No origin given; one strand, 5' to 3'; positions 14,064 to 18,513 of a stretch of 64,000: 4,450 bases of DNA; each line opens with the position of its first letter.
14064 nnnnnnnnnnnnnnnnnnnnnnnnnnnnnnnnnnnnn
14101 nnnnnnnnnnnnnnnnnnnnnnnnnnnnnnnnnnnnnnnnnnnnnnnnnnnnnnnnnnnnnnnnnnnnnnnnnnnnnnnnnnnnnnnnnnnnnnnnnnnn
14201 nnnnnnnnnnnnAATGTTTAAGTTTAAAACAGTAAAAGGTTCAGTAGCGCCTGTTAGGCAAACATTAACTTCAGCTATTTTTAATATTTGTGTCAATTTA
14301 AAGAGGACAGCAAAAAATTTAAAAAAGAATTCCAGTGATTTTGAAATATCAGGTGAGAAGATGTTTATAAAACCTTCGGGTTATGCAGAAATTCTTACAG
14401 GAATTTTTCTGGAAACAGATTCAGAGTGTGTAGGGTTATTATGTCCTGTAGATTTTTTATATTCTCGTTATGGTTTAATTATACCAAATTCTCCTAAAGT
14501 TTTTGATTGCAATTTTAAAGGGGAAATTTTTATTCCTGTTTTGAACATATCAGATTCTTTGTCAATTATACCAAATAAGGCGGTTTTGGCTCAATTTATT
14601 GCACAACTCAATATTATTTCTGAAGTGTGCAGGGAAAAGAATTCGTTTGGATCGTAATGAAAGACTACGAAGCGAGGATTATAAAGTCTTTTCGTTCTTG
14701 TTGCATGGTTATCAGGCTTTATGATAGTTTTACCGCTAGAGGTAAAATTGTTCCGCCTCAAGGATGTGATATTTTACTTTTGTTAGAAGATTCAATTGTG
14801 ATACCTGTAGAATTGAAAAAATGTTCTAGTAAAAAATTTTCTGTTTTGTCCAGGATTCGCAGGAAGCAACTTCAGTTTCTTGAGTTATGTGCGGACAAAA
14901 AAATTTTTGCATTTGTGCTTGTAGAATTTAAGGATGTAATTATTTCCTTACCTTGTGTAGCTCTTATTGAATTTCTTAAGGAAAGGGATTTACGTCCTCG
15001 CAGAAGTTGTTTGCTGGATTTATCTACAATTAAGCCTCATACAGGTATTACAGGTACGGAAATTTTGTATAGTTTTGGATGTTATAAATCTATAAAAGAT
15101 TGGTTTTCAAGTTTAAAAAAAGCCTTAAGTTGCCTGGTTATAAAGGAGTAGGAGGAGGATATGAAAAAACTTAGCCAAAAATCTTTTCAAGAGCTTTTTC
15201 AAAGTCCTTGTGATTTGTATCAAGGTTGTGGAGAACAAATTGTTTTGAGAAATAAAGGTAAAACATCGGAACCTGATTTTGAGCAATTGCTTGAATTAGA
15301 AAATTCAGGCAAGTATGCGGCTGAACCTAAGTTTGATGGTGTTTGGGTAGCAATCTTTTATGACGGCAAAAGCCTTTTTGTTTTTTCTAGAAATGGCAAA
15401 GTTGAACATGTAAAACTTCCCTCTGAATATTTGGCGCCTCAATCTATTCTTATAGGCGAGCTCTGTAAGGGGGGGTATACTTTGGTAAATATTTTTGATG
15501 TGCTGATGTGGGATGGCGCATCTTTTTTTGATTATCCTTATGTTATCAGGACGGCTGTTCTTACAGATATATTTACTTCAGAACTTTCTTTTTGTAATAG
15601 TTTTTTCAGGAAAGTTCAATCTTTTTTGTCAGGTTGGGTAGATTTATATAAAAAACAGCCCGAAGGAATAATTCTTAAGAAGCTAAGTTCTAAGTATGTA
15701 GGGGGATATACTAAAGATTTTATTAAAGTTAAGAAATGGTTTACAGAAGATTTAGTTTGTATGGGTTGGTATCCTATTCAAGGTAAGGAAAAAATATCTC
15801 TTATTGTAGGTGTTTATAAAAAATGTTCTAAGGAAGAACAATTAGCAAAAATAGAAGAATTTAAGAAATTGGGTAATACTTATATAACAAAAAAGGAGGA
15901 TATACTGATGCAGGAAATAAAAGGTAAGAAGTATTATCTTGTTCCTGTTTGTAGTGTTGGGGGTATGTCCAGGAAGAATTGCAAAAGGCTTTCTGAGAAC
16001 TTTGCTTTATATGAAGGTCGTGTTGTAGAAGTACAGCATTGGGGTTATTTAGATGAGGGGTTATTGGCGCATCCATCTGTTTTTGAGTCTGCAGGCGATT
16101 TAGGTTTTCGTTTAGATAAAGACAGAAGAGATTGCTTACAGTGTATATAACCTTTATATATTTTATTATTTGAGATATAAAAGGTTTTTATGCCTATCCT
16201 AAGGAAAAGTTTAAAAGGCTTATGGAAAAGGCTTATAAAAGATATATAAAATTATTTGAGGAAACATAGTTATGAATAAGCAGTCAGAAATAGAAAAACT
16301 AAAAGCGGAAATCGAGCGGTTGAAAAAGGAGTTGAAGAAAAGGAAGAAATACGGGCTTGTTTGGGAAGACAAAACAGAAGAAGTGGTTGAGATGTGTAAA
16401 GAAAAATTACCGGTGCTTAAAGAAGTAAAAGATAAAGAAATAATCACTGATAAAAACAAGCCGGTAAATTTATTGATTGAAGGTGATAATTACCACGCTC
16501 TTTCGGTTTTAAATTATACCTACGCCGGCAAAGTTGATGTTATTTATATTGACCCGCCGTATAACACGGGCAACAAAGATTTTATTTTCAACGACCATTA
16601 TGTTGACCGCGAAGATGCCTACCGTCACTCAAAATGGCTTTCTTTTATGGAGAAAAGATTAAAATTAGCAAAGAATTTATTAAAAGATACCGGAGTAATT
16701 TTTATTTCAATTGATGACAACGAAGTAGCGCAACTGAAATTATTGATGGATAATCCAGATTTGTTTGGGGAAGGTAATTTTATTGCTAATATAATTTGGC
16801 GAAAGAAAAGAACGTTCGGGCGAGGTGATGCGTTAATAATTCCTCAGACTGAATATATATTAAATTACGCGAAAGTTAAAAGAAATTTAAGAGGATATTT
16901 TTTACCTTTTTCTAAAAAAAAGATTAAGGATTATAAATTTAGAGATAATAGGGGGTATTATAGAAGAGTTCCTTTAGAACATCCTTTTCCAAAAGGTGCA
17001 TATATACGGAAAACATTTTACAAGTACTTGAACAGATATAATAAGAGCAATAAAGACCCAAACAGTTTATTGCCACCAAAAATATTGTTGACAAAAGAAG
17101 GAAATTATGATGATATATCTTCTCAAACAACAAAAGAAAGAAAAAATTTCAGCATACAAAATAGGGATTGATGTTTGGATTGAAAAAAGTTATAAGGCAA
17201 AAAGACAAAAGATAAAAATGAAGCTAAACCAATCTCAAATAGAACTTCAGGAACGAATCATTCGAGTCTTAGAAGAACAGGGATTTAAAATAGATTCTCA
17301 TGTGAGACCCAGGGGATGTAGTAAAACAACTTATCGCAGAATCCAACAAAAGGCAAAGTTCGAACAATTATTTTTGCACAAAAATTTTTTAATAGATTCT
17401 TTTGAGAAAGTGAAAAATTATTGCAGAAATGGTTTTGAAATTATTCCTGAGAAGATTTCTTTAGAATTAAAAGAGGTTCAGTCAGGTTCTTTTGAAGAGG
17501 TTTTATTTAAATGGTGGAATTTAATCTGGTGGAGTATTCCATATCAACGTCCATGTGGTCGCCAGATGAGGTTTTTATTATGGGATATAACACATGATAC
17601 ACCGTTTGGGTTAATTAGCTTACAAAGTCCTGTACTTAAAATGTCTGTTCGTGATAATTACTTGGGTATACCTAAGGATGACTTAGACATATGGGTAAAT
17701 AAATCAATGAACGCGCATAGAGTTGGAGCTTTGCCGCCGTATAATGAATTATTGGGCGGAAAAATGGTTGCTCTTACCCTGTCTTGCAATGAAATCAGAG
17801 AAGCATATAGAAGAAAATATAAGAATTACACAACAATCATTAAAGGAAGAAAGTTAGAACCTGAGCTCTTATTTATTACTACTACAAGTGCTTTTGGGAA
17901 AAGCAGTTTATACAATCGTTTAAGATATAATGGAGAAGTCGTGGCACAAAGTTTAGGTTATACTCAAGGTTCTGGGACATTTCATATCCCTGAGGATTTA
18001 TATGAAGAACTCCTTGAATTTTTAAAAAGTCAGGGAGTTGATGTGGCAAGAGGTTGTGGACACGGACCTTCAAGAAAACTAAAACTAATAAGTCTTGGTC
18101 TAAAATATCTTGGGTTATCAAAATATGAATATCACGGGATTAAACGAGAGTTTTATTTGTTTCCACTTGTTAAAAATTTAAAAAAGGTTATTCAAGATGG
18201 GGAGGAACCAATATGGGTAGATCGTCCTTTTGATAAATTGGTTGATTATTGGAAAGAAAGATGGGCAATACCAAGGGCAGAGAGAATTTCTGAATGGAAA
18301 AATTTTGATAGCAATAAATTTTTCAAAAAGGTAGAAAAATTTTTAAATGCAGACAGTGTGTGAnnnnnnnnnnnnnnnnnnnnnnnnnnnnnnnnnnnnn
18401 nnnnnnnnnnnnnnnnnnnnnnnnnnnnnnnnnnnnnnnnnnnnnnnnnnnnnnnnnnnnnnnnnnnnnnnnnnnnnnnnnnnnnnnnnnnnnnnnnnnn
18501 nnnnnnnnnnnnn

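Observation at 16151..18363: Accessory islet between ligase and late genes: truncated Mod-like methyltransferase plus a DruA-like (DUF4338) ORF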

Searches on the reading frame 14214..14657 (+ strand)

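Call 3: search_protein_families(library=pfam, proteins=[window:14214-14657:+], max_evalue=0.1)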
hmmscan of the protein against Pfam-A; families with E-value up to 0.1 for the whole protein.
window:14214-14657:+ (147 aa): 2 families
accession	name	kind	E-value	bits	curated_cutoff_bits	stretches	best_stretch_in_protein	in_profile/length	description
PF00692.24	dUTPase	-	2e-05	24.8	22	1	48-131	22-102/129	dUTPase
PF02770.24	Acyl-CoA_dh_M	-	0.047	14.3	33.3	1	36-66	21-51/97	Acyl-CoA dehydrogenase, middle domain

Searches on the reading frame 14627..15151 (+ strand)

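Call 3: search_protein_families(library=pfam, proteins=[window:14627-15151:+], max_evalue=0.1)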
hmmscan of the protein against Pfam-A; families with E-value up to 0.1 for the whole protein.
window:14627-15151:+ (174 aa): 1 family
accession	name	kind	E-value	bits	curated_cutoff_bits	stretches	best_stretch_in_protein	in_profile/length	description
PF03838.20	RecU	-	9.5e-06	26.1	25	1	57-123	63-130/162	Recombination protein U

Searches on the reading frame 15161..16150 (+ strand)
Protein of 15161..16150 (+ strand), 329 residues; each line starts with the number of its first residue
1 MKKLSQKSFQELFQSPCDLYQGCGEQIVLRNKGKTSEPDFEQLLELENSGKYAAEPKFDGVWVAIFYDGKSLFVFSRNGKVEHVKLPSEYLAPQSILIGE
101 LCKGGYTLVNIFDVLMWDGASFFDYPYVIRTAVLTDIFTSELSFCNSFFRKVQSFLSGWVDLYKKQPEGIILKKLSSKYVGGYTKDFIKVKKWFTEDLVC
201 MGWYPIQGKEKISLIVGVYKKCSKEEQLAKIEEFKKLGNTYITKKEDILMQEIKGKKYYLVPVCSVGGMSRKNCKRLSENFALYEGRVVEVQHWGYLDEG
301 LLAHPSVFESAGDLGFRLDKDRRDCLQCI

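Call 3: search_protein_families(library=pfam, proteins=[window:15161-16150:+], max_evalue=0.1)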
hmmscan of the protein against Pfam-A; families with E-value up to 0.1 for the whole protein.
window:15161-16150:+ (329 aa): 2 families
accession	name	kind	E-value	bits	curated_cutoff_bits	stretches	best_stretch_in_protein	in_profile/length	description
PF01068.26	DNA_ligase_A_M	-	2.3e-12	47.5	26.2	1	106-191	114-204/204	ATP dependent DNA ligase domain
PF09414.15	RNA_ligase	-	0.02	15.4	27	1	51-190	2-170/171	RNA ligase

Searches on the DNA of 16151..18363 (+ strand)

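Call 6: search_dna_similar(query=window:16151-18363:+, collection=phages, mode=distant)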
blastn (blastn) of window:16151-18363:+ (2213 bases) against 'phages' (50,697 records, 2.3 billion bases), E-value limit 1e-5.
Records with a match: 4; places in all: 4; records where one place covers at least 80% of the query: 0.
Best place of each record, by identity: 80-90% 1; 60-80% 3.
By first word of the organism name: Bacteriophage 2; Listeria 2.
By host as written in the record: - 2; Listeria monocytogenes 2.
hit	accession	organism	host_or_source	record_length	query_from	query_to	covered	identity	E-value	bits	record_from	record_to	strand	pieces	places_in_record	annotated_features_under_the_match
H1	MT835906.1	Bacteriophage sp.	human fecal samples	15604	365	589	10%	70.7%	7e-20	105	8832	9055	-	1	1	record has no annotation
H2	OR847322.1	Listeria phage LM 4-11-1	Listeria monocytogenes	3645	494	640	7%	70.1%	2e-7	64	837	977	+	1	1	record has no annotation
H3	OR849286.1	Listeria phage LM 4-14-1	Listeria monocytogenes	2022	494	640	7%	70.1%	2e-7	64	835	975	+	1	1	record has no annotation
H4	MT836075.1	Bacteriophage sp.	human fecal samples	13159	377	435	3%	83.1%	2e-6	61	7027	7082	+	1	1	record has no annotation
